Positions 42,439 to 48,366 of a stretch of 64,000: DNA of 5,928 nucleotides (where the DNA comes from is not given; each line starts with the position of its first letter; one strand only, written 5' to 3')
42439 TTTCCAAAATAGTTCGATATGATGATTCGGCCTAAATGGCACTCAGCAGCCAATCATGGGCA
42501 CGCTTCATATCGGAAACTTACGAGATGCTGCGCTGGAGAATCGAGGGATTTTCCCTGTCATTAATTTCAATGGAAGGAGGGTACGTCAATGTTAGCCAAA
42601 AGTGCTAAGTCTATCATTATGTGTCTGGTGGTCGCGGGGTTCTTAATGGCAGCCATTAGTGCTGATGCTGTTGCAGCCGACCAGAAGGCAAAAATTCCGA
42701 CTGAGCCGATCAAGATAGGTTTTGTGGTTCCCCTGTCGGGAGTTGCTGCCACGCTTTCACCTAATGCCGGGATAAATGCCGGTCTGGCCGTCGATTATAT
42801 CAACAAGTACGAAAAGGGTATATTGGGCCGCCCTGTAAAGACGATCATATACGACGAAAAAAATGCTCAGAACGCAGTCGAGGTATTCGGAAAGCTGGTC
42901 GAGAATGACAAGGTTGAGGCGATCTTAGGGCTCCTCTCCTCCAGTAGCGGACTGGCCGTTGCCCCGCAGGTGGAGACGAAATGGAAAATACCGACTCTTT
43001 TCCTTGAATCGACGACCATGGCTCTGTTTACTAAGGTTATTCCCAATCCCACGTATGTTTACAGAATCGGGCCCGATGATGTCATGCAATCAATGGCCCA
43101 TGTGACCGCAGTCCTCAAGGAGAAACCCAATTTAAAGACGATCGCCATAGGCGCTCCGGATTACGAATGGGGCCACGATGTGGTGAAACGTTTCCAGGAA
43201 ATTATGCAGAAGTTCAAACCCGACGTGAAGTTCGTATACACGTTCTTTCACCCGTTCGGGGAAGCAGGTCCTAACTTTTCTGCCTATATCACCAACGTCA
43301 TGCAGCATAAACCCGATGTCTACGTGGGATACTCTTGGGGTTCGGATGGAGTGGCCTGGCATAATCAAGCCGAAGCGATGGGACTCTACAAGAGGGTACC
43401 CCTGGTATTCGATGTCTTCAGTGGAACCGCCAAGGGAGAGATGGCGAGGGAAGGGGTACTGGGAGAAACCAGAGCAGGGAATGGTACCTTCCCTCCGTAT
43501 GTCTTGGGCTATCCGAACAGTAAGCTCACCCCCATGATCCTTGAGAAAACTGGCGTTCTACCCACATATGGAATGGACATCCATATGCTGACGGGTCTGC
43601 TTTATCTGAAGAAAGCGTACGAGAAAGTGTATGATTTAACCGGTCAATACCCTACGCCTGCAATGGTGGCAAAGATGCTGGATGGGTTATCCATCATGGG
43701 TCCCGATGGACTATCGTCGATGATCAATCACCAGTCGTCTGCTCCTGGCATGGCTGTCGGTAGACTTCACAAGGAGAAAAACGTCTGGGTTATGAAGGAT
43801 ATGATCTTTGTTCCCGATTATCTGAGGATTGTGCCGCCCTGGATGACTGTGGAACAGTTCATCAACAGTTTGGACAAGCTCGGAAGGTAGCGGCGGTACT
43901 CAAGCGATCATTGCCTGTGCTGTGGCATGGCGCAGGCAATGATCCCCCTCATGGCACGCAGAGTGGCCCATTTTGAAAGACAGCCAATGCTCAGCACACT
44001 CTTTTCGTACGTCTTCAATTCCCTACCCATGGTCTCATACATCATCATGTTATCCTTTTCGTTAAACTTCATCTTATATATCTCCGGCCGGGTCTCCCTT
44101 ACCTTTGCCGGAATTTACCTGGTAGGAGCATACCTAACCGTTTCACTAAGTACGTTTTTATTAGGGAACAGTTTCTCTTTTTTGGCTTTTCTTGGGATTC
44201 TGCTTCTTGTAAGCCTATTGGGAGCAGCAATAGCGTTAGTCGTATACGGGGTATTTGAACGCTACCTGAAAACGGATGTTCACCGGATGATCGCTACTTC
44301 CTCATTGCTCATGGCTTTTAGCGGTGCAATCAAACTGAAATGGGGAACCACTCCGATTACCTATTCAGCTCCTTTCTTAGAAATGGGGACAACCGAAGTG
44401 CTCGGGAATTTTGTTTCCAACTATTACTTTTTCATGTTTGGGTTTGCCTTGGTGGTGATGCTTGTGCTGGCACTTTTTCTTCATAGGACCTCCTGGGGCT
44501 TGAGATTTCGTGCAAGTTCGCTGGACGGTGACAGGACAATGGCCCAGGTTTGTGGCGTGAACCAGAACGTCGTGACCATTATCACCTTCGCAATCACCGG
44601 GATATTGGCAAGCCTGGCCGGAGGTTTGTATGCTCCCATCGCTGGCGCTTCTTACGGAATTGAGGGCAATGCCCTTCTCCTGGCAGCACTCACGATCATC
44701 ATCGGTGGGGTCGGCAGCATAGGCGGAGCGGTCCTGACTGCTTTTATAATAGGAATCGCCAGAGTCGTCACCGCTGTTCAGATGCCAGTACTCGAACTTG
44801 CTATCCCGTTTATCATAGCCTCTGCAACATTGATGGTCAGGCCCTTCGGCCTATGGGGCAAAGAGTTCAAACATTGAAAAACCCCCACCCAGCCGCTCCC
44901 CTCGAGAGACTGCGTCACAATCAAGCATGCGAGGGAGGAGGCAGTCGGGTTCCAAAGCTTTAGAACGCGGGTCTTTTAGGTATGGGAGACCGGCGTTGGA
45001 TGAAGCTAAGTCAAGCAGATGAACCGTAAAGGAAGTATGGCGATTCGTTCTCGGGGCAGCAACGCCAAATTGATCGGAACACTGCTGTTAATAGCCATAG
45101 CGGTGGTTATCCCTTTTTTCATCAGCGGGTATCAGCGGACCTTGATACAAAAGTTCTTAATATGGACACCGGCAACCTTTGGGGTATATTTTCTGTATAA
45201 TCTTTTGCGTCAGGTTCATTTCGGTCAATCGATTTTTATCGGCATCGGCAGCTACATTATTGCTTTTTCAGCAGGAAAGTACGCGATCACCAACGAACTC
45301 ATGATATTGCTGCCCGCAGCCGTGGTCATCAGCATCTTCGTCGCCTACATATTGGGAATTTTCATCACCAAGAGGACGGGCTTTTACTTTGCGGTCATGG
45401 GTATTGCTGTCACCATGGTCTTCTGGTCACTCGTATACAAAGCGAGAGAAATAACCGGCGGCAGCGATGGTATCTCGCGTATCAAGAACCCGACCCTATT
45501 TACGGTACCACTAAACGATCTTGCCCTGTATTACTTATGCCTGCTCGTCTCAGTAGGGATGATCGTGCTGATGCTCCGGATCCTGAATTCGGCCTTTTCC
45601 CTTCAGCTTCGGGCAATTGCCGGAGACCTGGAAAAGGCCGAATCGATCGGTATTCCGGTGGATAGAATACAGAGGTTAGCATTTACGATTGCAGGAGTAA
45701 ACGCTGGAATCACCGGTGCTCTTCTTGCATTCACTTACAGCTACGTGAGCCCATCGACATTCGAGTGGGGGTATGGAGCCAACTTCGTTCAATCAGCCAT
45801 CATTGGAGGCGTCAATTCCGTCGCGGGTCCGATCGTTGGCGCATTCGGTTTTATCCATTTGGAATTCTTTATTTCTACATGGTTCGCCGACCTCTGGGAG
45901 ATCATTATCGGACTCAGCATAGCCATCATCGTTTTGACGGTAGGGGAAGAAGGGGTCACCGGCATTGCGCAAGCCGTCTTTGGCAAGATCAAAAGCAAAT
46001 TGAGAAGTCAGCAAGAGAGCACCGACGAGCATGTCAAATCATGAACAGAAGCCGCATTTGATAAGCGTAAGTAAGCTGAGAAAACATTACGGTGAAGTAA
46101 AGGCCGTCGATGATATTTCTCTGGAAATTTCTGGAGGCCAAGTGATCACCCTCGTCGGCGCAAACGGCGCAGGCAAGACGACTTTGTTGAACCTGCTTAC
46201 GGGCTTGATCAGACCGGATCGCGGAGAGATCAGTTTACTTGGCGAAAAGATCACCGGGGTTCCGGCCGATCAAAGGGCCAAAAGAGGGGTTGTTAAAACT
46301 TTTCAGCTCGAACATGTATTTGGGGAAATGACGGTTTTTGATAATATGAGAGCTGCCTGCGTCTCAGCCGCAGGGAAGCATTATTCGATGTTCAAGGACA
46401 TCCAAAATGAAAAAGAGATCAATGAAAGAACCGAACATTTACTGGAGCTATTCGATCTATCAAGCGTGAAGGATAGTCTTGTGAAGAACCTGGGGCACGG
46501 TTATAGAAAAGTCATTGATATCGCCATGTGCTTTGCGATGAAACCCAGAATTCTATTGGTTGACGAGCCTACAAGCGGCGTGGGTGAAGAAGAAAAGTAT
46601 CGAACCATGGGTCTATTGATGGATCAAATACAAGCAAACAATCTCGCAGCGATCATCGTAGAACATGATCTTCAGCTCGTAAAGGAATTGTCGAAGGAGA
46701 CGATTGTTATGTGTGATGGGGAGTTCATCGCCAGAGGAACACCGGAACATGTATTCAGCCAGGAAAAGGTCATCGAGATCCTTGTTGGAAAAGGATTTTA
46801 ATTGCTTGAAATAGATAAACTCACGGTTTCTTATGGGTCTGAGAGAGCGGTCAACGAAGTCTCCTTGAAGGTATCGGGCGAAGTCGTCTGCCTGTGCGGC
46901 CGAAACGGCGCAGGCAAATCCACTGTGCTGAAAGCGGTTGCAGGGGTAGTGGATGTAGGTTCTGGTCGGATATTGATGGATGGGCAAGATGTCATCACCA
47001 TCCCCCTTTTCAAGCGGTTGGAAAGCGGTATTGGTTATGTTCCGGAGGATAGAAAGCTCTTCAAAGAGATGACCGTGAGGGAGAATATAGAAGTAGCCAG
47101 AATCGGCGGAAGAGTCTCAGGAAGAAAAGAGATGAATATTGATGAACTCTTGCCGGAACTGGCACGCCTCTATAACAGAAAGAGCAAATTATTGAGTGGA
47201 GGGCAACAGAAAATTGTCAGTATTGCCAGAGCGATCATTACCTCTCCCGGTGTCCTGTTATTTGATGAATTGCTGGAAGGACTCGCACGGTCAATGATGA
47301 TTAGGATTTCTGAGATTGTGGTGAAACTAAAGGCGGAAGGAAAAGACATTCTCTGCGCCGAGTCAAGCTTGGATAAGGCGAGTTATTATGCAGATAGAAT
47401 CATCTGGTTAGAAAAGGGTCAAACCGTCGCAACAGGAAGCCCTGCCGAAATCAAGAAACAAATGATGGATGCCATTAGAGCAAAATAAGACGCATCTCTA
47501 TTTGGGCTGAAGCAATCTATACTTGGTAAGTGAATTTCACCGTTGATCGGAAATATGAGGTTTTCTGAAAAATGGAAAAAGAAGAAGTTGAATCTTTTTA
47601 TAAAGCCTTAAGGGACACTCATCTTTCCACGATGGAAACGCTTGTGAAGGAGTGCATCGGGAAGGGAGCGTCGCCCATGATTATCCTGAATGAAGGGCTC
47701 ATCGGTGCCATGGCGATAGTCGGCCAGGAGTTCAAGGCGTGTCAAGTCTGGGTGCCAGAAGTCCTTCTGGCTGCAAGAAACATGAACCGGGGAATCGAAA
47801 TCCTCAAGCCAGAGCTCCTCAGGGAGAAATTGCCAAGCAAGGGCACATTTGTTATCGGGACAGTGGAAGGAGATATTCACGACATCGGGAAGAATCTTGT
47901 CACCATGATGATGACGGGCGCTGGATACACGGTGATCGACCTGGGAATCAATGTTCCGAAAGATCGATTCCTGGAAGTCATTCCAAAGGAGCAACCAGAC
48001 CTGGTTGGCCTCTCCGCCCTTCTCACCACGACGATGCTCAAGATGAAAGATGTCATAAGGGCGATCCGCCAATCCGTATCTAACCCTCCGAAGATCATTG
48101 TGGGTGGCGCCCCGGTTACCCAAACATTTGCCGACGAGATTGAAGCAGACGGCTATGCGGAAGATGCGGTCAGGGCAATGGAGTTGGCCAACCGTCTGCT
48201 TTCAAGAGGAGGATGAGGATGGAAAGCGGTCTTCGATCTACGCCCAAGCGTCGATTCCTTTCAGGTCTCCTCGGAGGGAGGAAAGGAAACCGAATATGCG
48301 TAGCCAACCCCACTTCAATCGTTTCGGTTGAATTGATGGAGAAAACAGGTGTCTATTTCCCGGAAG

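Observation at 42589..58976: Two tandem modules of Liv-type ABC importer + corrinoid protein + URO-D-family methyltransferase sharing one methyl-THF:corrinoid methyltransferase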

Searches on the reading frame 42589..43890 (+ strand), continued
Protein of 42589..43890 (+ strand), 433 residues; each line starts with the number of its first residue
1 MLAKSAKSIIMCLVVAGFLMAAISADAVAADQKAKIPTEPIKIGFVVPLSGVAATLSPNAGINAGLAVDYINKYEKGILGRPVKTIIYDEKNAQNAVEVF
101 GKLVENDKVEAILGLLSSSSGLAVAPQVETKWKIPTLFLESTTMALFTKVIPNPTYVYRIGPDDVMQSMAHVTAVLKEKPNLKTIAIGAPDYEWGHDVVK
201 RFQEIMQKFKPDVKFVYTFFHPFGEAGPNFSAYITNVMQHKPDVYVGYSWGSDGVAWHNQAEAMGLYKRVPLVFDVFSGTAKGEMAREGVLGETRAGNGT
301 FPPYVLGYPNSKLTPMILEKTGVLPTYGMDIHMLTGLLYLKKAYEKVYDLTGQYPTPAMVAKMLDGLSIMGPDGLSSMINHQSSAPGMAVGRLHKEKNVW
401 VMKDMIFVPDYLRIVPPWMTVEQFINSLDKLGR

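Call 95: fold_search(model_id=the predicted structure, library=pdb)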
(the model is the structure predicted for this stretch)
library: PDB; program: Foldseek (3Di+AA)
matches with E <= 10: 1806; with E <= 0.001: 1068
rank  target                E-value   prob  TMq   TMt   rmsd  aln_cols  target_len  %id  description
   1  3i45                  2.3e-23  1.00  0.71  0.81   3.5       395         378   24  CRYSTAL STRUCTURE OF putative twin-arginine translocation pathway signal protein from Rhodospirillum rubrum Atcc 11170 (released 2009-07-14)
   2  4eyg_B                3.4e-21  1.00  0.68  0.80   3.9       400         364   19  Crystal structure of solute binding protein of ABC transporter from Rhodopseudomonas palustris BisB5 in complex with v (released 2012-05-30)
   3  4ey3                  4.4e-21  1.00  0.67  0.79   3.6       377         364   20  Crystal structure of solute binding protein of ABC transporter in complex with p-hydroxybenzoic acid (released 2012-05-30)
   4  4eyg_A                7.5e-21  1.00  0.67  0.79   3.8       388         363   19  Crystal structure of solute binding protein of ABC transporter from Rhodopseudomonas palustris BisB5 in complex with v (released 2012-05-30)
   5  4zpj                  1.1e-20  1.00  0.69  0.79   3.9       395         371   18  ABC transporter substrate-binding protein from Sphaerobacter thermophilus (released 2015-05-20)
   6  4nv3_A                1.6e-20  1.00  0.67  0.78   4.4       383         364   19  The crystal structure of a solute-binding protein (N280D mutant) from Anabaena variabilis ATCC 29413 in complex with v (released 2013-12-11)
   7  8tg1_A                2.3e-20  1.00  0.67  0.78   4.1       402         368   18  Caldicellulosiruptor saccharolyticus periplasmic urea-binding protein (released 2024-06-19)
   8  4obb_A                2.5e-20  1.00  0.65  0.76   4.5       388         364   19  The crystal structure of a solute-binding protein from Anabaena variabilis ATCC 29413 in complex with (3S)-3-methyl-2- (released 2014-03-19)
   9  4f06                  2.6e-20  1.00  0.67  0.77   4.0       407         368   18  Crystal structure of solute binding protein of ABC transporter from Rhodopseudomonas palustris HaA2 RPB_2270 in complex  (released 2012-08-15)
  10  4maa                  4.3e-20  1.00  0.67  0.77   5.0       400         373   22  The Crystal Structure of Amino Acid ABC Transporter Substrate-binding Protein from Pseudomonas fluorescens Pf-5 (released 2013-12-04)
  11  3td9                  4.8e-20  1.00  0.64  0.76   4.1       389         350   20  Crystal structure of a Leucine binding protein LivK (TM1135) from Thermotoga maritima MSB8 at 1.90 A resolution (released 2011-09-07)
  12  4evs                  7.8e-20  1.00  0.69  0.80   3.9       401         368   18  Crystal structure of ABC transporter from R. palustris - solute binding protein (RPA0985) in complex with 4-hydroxybenzo (released 2012-05-23)
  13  8tg1_B                1.1e-19  1.00  0.67  0.76   5.1       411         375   19  Caldicellulosiruptor saccharolyticus periplasmic urea-binding protein (released 2024-06-19)
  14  4evq_A                1.6e-19  1.00  0.65  0.76   4.2       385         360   16  Crystal structure of ABC transporter from R. palustris - solute binding protein (RPA0668) in complex with 4-hydroxyben (released 2012-05-23)
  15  4gnr                  1.3e-18  1.00  0.66  0.80   3.8       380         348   19  1.0 Angstrom resolution crystal structure of the branched-chain amino acid transporter substrate binding protein LivJ fr (released 2012-09-05)
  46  4jb0                  1.2e-15  1.00  0.64  0.74   4.3       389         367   17  Rhodopseudomonas palustris (strain CGA009) Rp1789 transport protein (released 2013-04-17)
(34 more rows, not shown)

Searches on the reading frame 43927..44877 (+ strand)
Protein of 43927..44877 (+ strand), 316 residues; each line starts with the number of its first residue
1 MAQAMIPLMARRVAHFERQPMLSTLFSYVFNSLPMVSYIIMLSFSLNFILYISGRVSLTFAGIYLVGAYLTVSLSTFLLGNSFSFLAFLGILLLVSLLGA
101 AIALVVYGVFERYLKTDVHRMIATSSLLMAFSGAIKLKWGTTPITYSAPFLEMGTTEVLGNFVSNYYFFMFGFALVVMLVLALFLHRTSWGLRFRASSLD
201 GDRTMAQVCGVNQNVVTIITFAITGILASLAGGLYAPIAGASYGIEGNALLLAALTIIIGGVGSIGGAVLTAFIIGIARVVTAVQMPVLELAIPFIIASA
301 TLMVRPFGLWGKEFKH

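Call 3: search_protein_families(library=pfam, proteins=[window:43927-44877:+])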
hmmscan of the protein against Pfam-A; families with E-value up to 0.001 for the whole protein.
window:43927-44877:+ (316 aa): 1 family
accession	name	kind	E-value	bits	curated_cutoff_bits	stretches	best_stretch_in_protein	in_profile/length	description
PF02653.21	BPD_transp_2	-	1.6e-24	86.9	26.8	1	29-296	2-263/269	Branched-chain amino acid transport system / permease component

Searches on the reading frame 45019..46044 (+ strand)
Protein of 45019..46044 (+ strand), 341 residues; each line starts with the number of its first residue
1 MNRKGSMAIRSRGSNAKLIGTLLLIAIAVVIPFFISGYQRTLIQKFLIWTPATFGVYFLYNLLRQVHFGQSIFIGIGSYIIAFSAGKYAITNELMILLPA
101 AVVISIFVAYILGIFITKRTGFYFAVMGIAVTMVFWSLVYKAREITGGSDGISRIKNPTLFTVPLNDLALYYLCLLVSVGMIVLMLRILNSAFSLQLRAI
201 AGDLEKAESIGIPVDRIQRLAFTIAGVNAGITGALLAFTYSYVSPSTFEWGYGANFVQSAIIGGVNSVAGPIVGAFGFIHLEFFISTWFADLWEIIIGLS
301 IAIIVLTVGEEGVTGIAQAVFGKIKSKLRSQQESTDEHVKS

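Call 3: search_protein_families(library=pfam, proteins=[window:45019-46044:+])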
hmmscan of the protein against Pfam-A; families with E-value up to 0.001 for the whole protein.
window:45019-46044:+ (341 aa): 1 family
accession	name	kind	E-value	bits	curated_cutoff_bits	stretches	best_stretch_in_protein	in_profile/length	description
PF02653.21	BPD_transp_2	-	1.3e-26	93.7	26.8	1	44-304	7-268/269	Branched-chain amino acid transport system / permease component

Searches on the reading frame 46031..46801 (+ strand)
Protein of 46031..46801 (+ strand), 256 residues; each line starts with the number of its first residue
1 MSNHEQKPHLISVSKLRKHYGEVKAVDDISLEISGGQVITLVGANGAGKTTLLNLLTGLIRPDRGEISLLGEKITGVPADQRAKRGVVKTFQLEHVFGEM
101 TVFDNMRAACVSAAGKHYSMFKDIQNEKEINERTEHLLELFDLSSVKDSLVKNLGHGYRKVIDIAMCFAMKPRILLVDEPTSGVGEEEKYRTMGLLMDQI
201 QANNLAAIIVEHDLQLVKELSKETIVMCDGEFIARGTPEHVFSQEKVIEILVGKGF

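Call 3: search_protein_families(library=pfam, proteins=[window:46031-46801:+])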
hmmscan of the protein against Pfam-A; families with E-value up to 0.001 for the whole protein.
window:46031-46801:+ (256 aa): 5 families
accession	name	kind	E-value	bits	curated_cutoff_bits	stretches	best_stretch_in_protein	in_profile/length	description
PF00005.33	ABC_tran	-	1.5e-30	107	25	1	27-182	2-137/137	ABC transporter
PF13304.12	AAA_21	-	9e-06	26.4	27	1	40-73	3-36/304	AAA domain, putative AbiEii toxin, Type IV TA system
PF13175.12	AAA_15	-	0.00061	19.9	32.1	0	26-97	14-83/374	AAA ATPase domain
PF03193.22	RsgA_GTPase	-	0.00071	19.9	30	0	24-68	95-138/174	RsgA GTPase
PF13476.12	AAA_23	-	0.00085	20.4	27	0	27-57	11-40/201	AAA domain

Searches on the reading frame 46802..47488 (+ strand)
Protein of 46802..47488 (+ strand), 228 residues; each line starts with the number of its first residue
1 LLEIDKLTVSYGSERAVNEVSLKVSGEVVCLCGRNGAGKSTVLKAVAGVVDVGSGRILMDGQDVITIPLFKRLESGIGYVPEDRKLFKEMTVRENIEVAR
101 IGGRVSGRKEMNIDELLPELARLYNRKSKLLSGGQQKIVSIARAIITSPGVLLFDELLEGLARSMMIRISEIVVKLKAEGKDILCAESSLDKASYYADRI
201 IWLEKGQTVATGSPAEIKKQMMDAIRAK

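Call 3: search_protein_families(library=pfam, proteins=[window:46802-47488:+])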
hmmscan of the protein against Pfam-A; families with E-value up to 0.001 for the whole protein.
window:46802-47488:+ (228 aa): 6 families
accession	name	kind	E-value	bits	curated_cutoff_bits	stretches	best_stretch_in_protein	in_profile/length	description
PF00005.33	ABC_tran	-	4.1e-28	99.1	25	1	18-156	2-134/137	ABC transporter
PF13304.12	AAA_21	-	8.1e-06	26.5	27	0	29-55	2-26/304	AAA domain, putative AbiEii toxin, Type IV TA system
PF02463.25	SMC_N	-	2.9e-05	24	40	1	18-142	16-148/220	RecF/RecN/SMC N terminal domain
PF13476.12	AAA_23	-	0.00023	22.3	27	1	19-47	12-40/201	AAA domain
PF13555.12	AAA_29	-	0.00029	21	27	1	19-49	16-45/61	P-loop containing region of AAA domain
PF03193.22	RsgA_GTPase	-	0.00046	20.5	30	1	5-51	85-131/174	RsgA GTPase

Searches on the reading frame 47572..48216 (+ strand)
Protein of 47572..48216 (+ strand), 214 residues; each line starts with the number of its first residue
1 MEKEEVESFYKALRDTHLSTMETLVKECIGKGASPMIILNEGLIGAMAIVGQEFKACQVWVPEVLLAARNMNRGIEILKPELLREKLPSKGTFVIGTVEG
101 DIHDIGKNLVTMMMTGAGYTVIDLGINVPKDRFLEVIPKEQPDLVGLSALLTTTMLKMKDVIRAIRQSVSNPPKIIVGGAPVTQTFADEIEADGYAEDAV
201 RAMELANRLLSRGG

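Call 3: search_protein_families(library=pfam, proteins=[window:47572-48216:+])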
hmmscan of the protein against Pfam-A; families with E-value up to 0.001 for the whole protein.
window:47572-48216:+ (214 aa): 2 families
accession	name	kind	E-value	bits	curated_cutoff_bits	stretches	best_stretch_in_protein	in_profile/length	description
PF02310.24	B12-binding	-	4.8e-28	97.8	32.1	1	92-202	2-119/121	B12 binding domain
PF02607.22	B12-binding_2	-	7.4e-13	48.9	23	1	7-79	3-74/74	B12 binding domain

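Call 20: search_protein_families(library=ncbifam, proteins=[window:47572-48216:+], max_evalue=0.001)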
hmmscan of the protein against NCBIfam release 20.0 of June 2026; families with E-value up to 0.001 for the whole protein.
window:47572-48216:+ (214 aa): 12 families
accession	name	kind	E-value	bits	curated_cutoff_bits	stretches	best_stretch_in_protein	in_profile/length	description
NF047996.1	corrin_MtgC_2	exception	7.5e-59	198.7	370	1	26-210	25-210/212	glycine betaine-specific corrinoid protein MtgC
TIGR02370.1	pyl_corrinoid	subfamily_domain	3.5e-54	183.2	215.3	1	11-201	4-196/197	methyltransferase cognate corrinoid protein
NF047995.1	corrinoid_MtgC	exception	3.5e-49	167.2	310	1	10-211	9-214/215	glycine betaine-specific corrinoid protein MtgC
NF041607.1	dimeth_corrin_MtbC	equivalog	5.8e-46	156.6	350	1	32-210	23-203/203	dimethylamine corrinoid protein MtbC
TIGR02082.1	metH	equivalog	8.6e-41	139.6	1010.85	1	12-211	653-859/1182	methionine synthase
NF040655.1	MtaC_Meth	equivalog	9e-39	133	420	1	24-211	54-239/253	methanol--corrinoid protein MtaC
NF040669.1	MtaC2_Meth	equivalog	2.8e-37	128.5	450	1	18-210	55-246/267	methanol--corrinoid protein MtaC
NF007024.0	PRK09490.1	equivalog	5.4e-31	107.2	1497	1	25-211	681-877/1234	methionine synthase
NF002612.0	PRK02261.1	equivalog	1.7e-09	37.4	110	1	90-180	3-93/148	methylaspartate mutase subunit S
TIGR01501.1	MthylAspMutase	equivalog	4e-08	33.1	135.8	1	91-163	2-74/134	methylaspartate mutase subunit S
NF052513.1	TransRegCarH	equivalog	9.1e-07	28.4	400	1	8-198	86-266/274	HTH-type transcriptional repressor CarH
TIGR00640.1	acid_CoA_mut_C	subfamily_domain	0.00064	19.7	57.45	0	95-196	7-107/132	methylmalonyl-CoA mutase C-terminal domain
